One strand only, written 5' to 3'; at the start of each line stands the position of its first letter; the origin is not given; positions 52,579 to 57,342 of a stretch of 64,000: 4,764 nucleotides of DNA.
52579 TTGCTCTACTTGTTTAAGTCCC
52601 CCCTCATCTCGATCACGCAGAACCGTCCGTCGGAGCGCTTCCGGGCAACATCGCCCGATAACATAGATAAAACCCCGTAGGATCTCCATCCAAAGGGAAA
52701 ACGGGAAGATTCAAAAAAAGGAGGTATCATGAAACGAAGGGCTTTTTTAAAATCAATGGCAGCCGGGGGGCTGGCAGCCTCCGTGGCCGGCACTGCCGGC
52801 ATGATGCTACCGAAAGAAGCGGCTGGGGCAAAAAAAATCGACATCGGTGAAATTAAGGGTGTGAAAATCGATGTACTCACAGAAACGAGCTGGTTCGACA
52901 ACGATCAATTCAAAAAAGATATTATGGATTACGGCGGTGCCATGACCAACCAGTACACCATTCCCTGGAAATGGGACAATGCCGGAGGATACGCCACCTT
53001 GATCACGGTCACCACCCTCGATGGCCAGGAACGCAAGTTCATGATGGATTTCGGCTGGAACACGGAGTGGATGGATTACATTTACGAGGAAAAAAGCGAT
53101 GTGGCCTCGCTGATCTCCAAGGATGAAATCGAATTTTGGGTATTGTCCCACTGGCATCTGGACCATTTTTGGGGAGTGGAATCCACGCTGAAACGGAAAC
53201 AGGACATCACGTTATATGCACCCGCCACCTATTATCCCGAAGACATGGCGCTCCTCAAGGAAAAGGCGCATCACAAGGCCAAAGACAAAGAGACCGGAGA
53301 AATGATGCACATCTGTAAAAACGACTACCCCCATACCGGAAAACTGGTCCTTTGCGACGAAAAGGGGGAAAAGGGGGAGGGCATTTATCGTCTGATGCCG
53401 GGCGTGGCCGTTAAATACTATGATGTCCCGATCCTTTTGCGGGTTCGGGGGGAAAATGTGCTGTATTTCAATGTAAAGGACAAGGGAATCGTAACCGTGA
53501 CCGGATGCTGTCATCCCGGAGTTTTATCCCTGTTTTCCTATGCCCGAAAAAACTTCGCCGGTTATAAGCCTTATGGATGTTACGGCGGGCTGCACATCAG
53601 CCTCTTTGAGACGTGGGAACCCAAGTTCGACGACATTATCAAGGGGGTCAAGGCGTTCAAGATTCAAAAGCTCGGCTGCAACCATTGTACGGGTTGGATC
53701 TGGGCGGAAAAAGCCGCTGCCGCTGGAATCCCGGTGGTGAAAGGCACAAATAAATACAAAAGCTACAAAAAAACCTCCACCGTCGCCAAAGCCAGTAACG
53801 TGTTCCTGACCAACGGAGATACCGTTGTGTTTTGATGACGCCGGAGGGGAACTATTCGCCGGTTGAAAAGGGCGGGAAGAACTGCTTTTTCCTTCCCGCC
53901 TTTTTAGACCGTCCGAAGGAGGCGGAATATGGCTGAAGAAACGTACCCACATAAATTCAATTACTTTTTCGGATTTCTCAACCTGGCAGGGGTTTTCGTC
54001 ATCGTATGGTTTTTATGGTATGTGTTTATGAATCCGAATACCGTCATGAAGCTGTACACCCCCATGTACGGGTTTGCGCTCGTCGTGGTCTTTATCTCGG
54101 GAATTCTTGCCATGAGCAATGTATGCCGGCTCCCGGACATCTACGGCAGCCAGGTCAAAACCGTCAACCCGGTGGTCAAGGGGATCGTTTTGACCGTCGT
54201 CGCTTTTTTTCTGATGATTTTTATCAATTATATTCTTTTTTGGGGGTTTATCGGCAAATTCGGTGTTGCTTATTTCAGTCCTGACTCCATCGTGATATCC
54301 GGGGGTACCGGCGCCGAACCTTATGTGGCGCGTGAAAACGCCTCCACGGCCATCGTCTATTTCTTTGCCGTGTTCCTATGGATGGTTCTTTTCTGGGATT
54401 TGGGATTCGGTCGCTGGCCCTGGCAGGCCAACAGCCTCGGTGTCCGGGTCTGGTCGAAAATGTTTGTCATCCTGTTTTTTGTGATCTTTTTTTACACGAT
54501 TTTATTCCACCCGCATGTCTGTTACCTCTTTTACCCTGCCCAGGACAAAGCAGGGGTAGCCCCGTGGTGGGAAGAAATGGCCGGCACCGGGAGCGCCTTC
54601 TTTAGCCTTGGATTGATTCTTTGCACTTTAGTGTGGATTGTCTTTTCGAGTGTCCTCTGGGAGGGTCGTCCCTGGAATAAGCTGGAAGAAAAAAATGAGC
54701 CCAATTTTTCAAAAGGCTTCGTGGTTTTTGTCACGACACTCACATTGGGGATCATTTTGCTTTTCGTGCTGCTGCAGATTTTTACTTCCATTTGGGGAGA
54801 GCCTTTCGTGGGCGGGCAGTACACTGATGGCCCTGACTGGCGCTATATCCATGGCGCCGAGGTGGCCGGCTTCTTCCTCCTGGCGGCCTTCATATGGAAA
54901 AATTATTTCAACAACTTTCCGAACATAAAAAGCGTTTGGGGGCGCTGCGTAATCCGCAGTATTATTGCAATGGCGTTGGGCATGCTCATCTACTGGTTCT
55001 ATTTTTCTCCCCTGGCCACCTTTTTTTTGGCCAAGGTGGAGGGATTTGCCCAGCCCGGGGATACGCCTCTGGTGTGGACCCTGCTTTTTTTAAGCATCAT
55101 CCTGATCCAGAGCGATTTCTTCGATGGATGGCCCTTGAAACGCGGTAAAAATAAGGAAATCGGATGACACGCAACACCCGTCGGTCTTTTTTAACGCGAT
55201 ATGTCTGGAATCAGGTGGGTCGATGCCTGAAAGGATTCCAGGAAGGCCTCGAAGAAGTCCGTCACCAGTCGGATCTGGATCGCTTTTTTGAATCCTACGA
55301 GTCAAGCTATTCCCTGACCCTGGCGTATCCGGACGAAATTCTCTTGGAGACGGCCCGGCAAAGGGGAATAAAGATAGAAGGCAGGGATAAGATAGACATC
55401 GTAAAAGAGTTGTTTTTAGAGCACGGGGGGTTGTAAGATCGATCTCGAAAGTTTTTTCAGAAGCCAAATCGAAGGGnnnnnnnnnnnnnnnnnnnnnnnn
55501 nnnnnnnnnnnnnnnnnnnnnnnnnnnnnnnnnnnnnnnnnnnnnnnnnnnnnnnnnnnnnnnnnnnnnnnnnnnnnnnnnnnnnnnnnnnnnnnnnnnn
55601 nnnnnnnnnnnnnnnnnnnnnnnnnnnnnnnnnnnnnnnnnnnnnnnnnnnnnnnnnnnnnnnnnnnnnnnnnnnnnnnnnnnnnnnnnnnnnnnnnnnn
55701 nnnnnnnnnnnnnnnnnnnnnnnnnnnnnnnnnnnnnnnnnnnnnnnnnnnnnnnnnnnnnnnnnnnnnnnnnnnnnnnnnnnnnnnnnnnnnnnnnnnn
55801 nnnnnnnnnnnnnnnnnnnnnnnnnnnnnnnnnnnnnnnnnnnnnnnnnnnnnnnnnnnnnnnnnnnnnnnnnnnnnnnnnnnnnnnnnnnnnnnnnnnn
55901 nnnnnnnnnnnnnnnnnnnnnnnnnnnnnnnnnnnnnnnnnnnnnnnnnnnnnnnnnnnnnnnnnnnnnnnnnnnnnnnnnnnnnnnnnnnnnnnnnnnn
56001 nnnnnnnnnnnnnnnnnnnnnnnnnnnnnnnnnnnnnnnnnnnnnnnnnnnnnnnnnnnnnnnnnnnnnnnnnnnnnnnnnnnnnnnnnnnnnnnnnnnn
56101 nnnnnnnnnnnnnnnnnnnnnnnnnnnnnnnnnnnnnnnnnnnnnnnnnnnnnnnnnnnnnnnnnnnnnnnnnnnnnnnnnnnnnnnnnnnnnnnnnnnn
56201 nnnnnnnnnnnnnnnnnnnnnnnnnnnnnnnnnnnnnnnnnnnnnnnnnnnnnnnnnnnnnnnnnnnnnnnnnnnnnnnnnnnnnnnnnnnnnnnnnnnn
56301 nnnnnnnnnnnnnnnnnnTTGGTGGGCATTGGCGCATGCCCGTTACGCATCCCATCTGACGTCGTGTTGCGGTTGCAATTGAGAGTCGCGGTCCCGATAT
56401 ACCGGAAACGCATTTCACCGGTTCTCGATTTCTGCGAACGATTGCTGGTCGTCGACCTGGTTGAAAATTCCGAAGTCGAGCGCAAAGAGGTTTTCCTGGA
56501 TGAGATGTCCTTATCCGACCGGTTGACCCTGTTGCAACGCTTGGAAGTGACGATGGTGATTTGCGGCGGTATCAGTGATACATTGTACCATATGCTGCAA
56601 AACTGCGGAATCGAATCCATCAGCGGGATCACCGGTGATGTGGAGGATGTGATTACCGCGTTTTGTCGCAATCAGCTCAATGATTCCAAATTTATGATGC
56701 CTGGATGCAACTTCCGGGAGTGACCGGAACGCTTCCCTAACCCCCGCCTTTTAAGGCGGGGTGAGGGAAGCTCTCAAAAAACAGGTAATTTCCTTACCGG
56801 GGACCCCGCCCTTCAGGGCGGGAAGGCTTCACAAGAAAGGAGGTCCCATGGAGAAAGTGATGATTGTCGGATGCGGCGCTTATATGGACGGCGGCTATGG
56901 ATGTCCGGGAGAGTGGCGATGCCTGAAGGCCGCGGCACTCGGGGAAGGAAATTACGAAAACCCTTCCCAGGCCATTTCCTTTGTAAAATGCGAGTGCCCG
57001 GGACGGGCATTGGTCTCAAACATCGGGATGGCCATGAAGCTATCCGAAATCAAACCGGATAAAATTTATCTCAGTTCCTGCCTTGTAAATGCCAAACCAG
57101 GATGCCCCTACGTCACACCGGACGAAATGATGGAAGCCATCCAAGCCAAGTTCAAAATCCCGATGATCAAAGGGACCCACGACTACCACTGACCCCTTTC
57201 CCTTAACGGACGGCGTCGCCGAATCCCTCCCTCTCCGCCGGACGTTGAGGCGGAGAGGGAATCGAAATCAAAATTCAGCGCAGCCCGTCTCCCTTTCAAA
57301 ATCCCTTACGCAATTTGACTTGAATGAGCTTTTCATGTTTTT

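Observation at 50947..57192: Uncharacterised sigma-54/PAS-EBP-controlled locus: Tat-exported MBL-fold protein, 10-TM protein, two unknown proteins, NifX-like and CGGC proteins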

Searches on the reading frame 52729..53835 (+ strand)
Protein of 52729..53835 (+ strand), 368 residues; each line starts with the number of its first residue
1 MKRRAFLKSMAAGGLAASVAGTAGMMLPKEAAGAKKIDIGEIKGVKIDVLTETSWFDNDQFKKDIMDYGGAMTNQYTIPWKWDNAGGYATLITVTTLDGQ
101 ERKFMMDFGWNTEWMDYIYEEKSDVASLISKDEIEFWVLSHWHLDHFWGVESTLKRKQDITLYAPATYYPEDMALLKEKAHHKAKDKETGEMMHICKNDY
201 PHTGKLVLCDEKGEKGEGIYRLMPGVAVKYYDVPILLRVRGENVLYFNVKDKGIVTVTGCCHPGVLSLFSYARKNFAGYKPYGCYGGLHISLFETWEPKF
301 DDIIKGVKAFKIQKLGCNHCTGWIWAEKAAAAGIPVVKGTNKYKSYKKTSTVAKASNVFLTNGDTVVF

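Call 3: search_protein_families(library=pfam, proteins=[window:52729-53835:+], max_evalue=0.01)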
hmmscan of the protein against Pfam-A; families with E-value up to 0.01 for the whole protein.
window:52729-53835:+ (368 aa): 1 family
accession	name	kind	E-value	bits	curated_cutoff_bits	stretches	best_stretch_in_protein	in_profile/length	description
PF00753.33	Lactamase_B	-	5.2e-05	23.7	22.7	1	97-180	11-90/196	Metallo-beta-lactamase superfamily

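Call 4: search_protein_families(library=ncbifam, proteins=[window:52729-53835:+], max_evalue=0.01)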
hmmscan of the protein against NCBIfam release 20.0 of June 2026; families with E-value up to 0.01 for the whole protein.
window:52729-53835:+ (368 aa): 0 families

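Call 13: search_solved_structures(query=window:52729-53835:+, max_evalue=1)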
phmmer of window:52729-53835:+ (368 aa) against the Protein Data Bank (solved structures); distinct sequences matched with E-value up to 1: 7.
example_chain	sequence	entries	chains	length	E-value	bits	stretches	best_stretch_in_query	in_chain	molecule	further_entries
2p4z_A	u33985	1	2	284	2.9e-10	43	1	133-322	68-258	Metal-dependent hydrolases of the beta-lactamase superfamily II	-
7dck_A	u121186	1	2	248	5e-08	35.6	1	242-323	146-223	Lactamase_B domain-containing protein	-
3h3e_A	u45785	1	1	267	0.09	15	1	245-322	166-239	uncharacterized protein Tm1679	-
4l9d_A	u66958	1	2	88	0.27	13.4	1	42-100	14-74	Protease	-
1ztc_A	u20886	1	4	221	0.34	13.1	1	91-149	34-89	hypothetical protein TM0894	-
5a0t_A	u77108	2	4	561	0.86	11.8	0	131-164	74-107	RIBONUCLEASE J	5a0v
5mtz_A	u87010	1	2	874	0.95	11.7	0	76-155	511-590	Ribonuclease Z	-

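Call 83: search_solved_structures(query=A5, max_evalue=0.01, show_alignments=2)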
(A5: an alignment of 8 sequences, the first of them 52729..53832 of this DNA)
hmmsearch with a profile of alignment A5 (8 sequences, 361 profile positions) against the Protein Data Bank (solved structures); distinct sequences matched with E-value up to 0.01: 3.
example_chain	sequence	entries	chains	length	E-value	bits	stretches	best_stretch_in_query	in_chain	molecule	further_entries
7dck_A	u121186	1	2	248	1.7e-17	66.6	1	103-326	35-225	Lactamase_B domain-containing protein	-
2p4z_A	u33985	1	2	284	6.6e-15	58.2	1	119-323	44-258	Metal-dependent hydrolases of the beta-lactamase superfamily II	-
3h3e_A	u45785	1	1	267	2.9e-07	33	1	242-323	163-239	uncharacterized protein Tm1679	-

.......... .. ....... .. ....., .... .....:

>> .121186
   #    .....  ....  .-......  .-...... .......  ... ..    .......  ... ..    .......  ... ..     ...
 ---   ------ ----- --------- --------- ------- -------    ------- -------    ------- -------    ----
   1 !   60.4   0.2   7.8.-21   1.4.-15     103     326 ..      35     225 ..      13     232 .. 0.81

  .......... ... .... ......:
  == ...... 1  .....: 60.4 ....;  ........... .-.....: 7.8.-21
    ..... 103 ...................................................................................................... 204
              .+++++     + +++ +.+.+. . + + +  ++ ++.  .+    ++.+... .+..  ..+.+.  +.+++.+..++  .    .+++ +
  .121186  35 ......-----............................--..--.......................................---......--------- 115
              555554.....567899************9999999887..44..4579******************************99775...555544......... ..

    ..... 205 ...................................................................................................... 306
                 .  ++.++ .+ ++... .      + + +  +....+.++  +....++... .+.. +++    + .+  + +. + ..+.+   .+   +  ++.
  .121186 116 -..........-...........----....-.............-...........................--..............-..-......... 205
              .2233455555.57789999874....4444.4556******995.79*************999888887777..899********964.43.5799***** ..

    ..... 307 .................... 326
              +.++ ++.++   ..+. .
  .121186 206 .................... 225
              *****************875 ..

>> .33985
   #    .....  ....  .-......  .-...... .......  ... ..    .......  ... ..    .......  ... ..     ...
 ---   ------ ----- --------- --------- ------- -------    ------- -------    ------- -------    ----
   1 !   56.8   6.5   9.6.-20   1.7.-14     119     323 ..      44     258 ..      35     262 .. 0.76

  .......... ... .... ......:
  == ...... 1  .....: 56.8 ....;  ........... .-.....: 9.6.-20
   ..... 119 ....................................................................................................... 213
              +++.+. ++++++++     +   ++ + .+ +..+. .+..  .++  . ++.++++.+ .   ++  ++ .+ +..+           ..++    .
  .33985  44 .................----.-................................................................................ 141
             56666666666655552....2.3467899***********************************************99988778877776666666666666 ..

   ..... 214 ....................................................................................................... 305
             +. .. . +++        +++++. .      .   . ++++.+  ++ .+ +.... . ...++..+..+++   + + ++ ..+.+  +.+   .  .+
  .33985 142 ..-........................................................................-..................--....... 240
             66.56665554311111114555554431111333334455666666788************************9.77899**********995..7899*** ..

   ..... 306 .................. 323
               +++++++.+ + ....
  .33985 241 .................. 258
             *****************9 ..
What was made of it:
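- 52729..53835 (+): Tat-signal MBL-fold metallo-hydrolase of the COG1237-type group, 368 aa. Core gene 1. PDB relatives are 7dck (1.7e-17) and 2p4z, both uncharacterised (call 83).
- On Metallo-beta-lactamase fold superfamily (COG1237-type group): 7dck scores 1.7e-17 and 2p4z 6.6e-15 (call 83).
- Closest known: COG1237-type MBL-fold proteins with solved structures. Same: The core fold and motifs are shared: HxHxDH, GC.H, GG.H and HC(T/S)G (call 83).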

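Call 100: search_dna_similar(query=window:52729-53835:+, collection=plasmids, mode=protein, max_evalue=1e-10, max_rows=10)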
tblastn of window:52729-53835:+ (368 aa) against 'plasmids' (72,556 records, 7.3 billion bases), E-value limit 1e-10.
No match.
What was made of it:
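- Tried and rejected: Plasmids. tblastn of the MBL against the plasmid collection gave no hit (call 100).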

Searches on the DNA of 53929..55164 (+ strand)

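Call 73: search_rna_families(sources=[L111, L090, L092, L094, L100, L143, L163, L170], threshold=gathering)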
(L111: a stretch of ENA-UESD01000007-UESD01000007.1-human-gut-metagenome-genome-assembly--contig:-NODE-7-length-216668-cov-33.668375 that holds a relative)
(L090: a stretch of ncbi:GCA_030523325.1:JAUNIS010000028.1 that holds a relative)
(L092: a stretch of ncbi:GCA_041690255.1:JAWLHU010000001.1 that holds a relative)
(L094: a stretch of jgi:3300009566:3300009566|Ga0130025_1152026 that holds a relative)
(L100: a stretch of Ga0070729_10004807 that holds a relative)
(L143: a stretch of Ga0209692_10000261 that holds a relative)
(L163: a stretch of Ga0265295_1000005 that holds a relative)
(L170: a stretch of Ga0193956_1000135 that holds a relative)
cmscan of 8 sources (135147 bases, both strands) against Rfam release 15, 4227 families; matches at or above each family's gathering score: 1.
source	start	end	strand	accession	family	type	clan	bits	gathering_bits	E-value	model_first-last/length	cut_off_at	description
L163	5223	5312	+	RF01852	tRNA-Sec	Gene; tRNA;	CL00001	77.8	47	5.6e-14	1-91/91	no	Selenocysteine transfer RNA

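Call 75: search_rna_families(source=L111, start=7200, end=8050, threshold=evalue, max_evalue=1)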
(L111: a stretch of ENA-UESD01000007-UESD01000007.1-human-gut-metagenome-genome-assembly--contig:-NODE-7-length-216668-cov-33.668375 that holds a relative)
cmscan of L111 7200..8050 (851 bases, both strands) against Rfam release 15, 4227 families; matches with E-value up to 1: 1.
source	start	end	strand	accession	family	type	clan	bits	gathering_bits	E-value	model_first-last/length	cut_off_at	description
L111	7550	7613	-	RF03494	mir-4680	Gene; miRNA;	-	20.6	78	0.64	1-69/69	no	mir-4680 microRNA precursor family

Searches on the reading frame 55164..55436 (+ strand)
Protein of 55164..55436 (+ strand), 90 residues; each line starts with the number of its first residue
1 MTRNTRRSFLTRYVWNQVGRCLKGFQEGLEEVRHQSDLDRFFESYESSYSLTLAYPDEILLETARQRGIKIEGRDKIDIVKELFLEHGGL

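Call 3: search_protein_families(library=pfam, proteins=[window:55164-55436:+], max_evalue=0.01)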
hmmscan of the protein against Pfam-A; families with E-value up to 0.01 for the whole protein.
window:55164-55436:+ (90 aa): 0 families

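Call 4: search_protein_families(library=ncbifam, proteins=[window:55164-55436:+], max_evalue=0.01)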
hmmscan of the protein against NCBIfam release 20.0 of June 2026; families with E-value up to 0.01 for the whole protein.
window:55164-55436:+ (90 aa): 0 families

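Call 37: search_protein_families(library=pfam, proteins=[window:55164-55436:+], max_evalue=1)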
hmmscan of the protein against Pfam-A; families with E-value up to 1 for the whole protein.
window:55164-55436:+ (90 aa): 1 family
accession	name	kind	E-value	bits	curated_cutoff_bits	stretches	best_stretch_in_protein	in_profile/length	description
PF23089.2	ELAPOR1_C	-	0.12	12.6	27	1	11-24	16-29/37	ELAPOR1-like, C-terminal domain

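Call 92: search_solved_structures(query=A6, max_evalue=10)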
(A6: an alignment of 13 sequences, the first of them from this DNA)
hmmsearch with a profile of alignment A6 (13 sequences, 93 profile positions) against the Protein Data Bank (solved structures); distinct sequences matched with E-value up to 10: 7.
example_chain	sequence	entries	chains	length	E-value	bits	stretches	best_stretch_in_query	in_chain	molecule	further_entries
3qnm_A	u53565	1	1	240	0.041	17.3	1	17-58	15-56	Haloacid dehalogenase-like hydrolase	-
1fps_A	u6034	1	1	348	0.28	14.6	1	5-56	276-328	FARNESYL DIPHOSPHATE SYNTHASE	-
1ubv_A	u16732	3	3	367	0.33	14.4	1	5-56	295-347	FARNESYL DIPHOSPHATE SYNTHASE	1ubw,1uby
1ubx_A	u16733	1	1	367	0.33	14.4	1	5-56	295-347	FARNESYL DIPHOSPHATE SYNTHASE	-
4aay_B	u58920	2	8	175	1.2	12.6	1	1-35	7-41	AROB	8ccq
4p4m_A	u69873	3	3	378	1.6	12.2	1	5-49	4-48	DNA polymerase beta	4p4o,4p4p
6t7j_B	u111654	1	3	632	3.9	11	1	63-84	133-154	Carbon monoxide dehydrogenase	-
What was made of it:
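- On Tat proofreading chaperones (TorD/DmsD, NapD): A profile of 13 relatives of the 90-aa protein finds no PDB chain below E 0.04 and no chaperone (call 92).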

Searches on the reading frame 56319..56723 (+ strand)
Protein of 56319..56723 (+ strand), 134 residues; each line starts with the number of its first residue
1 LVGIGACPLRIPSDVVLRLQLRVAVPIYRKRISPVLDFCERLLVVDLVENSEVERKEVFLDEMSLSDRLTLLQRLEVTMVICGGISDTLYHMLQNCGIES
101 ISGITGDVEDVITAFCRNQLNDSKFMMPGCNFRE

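Call 3: search_protein_families(library=pfam, proteins=[window:56319-56723:+], max_evalue=0.01)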
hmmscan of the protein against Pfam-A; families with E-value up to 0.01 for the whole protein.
window:56319-56723:+ (134 aa): 1 family
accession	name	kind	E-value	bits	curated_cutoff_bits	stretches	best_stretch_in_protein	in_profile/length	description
PF02579.22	Nitro_FeMo-Co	-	5.8e-06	26.9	26.3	1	31-115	4-92/94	Dinitrogenase iron-molybdenum cofactor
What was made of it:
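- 56379..56723 (+): NifX/NifB-C-like (Nitro_FeMo-Co domain) protein, 114 aa, with a TTG start overlapping the previous stop. Accessory gene. Pfam scores 26.9 bits against a cut-off of 26.3 (call 3).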

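Call 4: search_protein_families(library=ncbifam, proteins=[window:56319-56723:+], max_evalue=0.01)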
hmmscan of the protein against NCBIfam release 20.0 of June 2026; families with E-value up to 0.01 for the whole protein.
window:56319-56723:+ (134 aa): 1 family
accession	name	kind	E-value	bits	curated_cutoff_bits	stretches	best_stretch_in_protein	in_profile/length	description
NF041136.1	MrpORP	equivalog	6.9e-08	32.1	450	1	20-119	264-364/365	iron-sulfur cluster carrier protein MrpORP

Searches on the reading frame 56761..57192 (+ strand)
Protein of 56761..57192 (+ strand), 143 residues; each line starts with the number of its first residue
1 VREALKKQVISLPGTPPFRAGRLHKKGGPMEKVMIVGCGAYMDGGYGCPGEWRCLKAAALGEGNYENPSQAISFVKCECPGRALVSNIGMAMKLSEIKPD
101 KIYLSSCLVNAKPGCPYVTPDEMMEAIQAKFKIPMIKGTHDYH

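Call 3: search_protein_families(library=pfam, proteins=[window:56761-57192:+], max_evalue=0.01)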
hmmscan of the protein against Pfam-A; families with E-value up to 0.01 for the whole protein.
window:56761-57192:+ (143 aa): 1 family
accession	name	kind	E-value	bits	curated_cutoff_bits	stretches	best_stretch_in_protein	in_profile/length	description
PF08821.16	CGGC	-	9.6e-21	74.4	27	1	32-140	1-106/106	CGGC domain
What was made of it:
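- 56848..57192 (+): CGGC-domain protein, 114 aa from ATG 56848. A neighbour, probably not part of the module. Pfam CGGC scores 74.4 bits (call 3).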

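Call 4: search_protein_families(library=ncbifam, proteins=[window:56761-57192:+], max_evalue=0.01)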
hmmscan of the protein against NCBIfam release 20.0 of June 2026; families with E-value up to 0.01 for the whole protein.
window:56761-57192:+ (143 aa): 0 families
